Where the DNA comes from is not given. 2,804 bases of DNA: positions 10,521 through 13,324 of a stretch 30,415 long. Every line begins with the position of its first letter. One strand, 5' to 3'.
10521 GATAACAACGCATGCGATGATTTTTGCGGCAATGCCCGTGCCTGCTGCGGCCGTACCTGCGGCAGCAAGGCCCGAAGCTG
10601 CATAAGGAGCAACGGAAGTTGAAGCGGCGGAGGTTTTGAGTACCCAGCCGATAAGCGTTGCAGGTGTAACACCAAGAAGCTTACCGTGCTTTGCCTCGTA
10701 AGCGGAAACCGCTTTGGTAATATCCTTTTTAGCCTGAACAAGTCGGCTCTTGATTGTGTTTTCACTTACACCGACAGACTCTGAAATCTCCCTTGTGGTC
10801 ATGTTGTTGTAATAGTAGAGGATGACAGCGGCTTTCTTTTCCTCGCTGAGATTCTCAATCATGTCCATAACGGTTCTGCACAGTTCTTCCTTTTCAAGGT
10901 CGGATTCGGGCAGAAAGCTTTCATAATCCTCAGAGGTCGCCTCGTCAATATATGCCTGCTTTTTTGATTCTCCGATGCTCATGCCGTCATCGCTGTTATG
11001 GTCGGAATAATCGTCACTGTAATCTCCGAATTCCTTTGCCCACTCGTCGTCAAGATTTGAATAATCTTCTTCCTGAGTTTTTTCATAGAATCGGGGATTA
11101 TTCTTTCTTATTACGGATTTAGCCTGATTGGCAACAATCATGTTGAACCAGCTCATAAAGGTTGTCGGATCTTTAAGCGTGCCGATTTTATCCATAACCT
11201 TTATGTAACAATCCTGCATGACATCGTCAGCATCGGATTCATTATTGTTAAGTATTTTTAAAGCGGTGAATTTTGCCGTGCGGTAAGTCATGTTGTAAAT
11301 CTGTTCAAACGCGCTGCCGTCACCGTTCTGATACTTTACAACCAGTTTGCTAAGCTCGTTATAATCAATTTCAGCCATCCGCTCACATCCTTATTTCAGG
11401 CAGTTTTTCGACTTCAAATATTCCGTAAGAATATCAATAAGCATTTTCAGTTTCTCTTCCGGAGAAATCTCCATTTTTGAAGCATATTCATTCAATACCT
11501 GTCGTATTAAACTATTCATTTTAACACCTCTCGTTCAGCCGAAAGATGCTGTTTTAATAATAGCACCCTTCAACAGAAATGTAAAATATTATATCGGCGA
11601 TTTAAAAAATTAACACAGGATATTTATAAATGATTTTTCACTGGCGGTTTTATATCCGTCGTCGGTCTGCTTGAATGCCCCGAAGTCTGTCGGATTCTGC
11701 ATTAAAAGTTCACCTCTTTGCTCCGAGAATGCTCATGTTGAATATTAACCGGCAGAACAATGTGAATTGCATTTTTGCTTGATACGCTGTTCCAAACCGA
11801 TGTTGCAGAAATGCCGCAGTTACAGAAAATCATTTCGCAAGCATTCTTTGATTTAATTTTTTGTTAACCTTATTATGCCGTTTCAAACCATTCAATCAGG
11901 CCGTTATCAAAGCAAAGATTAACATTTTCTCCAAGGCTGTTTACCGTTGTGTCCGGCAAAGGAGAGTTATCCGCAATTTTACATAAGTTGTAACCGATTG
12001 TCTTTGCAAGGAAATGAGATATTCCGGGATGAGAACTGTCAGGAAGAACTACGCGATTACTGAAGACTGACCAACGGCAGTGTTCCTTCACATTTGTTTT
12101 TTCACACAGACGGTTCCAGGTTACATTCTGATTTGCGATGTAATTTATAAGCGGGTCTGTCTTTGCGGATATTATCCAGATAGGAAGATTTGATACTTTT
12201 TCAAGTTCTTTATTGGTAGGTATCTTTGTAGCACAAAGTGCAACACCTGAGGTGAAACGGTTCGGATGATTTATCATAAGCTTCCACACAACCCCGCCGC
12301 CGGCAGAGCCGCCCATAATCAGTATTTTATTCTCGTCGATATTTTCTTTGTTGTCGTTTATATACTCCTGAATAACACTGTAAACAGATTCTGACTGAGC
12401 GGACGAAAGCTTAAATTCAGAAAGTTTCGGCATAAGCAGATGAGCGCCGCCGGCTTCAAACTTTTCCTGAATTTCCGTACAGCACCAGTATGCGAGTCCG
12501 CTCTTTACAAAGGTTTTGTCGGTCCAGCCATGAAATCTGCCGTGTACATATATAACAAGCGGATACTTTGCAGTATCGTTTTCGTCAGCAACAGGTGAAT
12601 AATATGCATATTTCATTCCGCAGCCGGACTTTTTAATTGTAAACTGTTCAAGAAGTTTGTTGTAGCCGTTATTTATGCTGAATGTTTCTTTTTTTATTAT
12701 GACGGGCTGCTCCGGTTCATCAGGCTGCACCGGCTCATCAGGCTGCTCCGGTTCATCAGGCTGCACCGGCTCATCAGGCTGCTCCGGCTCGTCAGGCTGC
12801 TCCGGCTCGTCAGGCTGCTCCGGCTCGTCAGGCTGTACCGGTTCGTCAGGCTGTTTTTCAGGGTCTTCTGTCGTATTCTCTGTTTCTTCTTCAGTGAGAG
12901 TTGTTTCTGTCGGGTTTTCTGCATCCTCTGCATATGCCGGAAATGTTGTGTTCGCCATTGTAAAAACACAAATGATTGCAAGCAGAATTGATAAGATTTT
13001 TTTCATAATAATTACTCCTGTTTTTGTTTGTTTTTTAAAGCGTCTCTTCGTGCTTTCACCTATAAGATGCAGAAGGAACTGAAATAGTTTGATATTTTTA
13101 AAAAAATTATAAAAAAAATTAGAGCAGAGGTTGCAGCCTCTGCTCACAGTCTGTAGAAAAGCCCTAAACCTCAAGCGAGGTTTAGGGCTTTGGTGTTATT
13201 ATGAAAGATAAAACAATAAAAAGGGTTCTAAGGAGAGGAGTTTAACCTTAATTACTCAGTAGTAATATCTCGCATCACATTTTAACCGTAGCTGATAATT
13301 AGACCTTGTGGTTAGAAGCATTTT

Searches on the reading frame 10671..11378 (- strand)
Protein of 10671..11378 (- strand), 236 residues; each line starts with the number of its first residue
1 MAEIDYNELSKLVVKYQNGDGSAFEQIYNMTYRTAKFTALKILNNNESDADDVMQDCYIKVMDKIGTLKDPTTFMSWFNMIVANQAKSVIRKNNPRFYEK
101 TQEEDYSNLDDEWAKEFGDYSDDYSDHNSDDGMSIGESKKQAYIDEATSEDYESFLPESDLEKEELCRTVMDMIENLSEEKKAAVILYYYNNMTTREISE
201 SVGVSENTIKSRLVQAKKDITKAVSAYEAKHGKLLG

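Call 38: search_solved_structures(query=window:10671-11378:-, max_evalue=0.01)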
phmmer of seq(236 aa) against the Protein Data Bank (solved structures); distinct sequences matched with E-value up to 0.01: 18.
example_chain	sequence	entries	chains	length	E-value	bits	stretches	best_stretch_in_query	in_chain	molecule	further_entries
6in7_B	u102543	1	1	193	1.3e-09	41.3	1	10-99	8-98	RNA polymerase sigma-H factor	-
8z6g_B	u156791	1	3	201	1.3e-09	41.3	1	10-101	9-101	RNA polymerase sigma factor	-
5wuq_A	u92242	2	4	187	6.5e-09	39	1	10-100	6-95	ECF RNA polymerase sigma factor SigW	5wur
1or7_A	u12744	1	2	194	6.4e-08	35.8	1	12-91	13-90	RNA polymerase sigma-E factor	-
6jbq_F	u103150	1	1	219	9.8e-08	35.1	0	12-90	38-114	ECF RNA polymerase sigma-E factor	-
9m9d_F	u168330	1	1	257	7.3e-07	32.3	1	42-109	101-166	ECF RNA polymerase sigma factor SigE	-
9m9e_F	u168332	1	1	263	7.9e-07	32.2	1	42-109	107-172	ECF RNA polymerase sigma factor SigE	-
9m98_F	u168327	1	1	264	8e-07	32.2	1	42-109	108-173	ECF RNA polymerase sigma factor SigE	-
7lq4_A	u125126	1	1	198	1.8e-05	27.7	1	161-216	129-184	WhiG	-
6pmi_F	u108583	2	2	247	0.00015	24.8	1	69-220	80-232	RNA polymerase sigma factor FliA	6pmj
3hug_A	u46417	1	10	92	0.00023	24.1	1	166-218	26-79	RNA polymerase sigma factor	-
6dv9_F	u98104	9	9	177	0.00036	23.5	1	166-218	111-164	ECF RNA polymerase sigma factor SigL | RNA polymerase sigma factor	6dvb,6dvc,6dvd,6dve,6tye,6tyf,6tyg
6pfv_A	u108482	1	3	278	0.0005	23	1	148-210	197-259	RNA polymerase sigma factor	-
6pfj_A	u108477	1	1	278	0.00051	23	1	148-210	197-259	RNA polymerase sigma factor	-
2map_A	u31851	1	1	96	0.0013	21.6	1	12-91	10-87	RNA polymerase sigma factor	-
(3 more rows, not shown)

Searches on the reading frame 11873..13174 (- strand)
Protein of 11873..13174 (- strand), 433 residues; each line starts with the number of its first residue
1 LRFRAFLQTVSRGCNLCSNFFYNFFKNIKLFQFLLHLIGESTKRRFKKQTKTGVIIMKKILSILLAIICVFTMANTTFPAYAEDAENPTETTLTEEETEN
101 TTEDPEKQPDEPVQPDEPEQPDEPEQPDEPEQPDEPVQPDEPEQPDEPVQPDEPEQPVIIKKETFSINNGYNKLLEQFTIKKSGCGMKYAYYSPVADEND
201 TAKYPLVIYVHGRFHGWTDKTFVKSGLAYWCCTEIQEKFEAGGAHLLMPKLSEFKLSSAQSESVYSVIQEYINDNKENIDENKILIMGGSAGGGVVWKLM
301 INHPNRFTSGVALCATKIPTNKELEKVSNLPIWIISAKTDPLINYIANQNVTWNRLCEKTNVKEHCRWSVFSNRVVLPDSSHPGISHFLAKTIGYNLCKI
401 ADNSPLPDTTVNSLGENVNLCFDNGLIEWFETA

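Call 4: search_protein_families(library=pfam, proteins=[window:11873-13174:-], max_evalue=0.01)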
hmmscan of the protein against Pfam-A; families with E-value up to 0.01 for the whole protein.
window:11873-13174:- (433 aa): 7 families
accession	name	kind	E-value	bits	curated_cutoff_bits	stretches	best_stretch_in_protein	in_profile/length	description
PF00561.26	Abhydrolase_1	-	7.7e-09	36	25.8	1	205-328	1-117/245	alpha/beta hydrolase fold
PF00326.27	Peptidase_S9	-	1.8e-05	24.8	22.6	1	270-313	53-95/213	Prolyl oligopeptidase family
PF20434.5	BD-FAE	-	9e-05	22.5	26.8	1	198-294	7-101/215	BD-FAE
PF03403.19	PAF-AH_p_II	-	0.00028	20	20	1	271-337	210-275/372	Platelet-activating factor acetylhydrolase, isoform II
PF12146.15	Hydrolase_4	-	0.0003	20.6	27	1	269-326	63-121/239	Serine aminopeptidase, S33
PF02230.22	Abhydrolase_2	-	0.00092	19.5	23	1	267-350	89-177/217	Phospholipase/Carboxylesterase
PF07859.19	Abhydrolase_3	-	0.0016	18.7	25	1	259-321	47-110/210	alpha/beta hydrolase fold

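Call 37: search_protein_families(library=ncbifam, proteins=[window:11873-13006:-], max_evalue=0.01)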
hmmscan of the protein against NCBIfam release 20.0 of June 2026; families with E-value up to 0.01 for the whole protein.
window:11873-13006:- (377 aa): 4 families
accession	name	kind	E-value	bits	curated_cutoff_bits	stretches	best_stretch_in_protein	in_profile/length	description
NF050058.1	e_dPHAscl_type1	hypoth_equivalog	9.2e-06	25.3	150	1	204-262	84-140/276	extracellular catalytic domain type 1 short-chain-length polyhydroxyalkanoate depolymerase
TIGR01840.1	esterase_phb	subfamily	0.00043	19.8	107.85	1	205-260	76-128/213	PHB depolymerase family esterase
NF038253.1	GBS_IgA_bnd_BAC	equivalog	0.0007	17.5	1700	1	44-103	825-886/1127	IgA Fc-binding protein BAC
NF041742.1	WGxxGxxG_fam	subfamily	0.0037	17.8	35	1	1-48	1-46/69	WGxxGxxG family protein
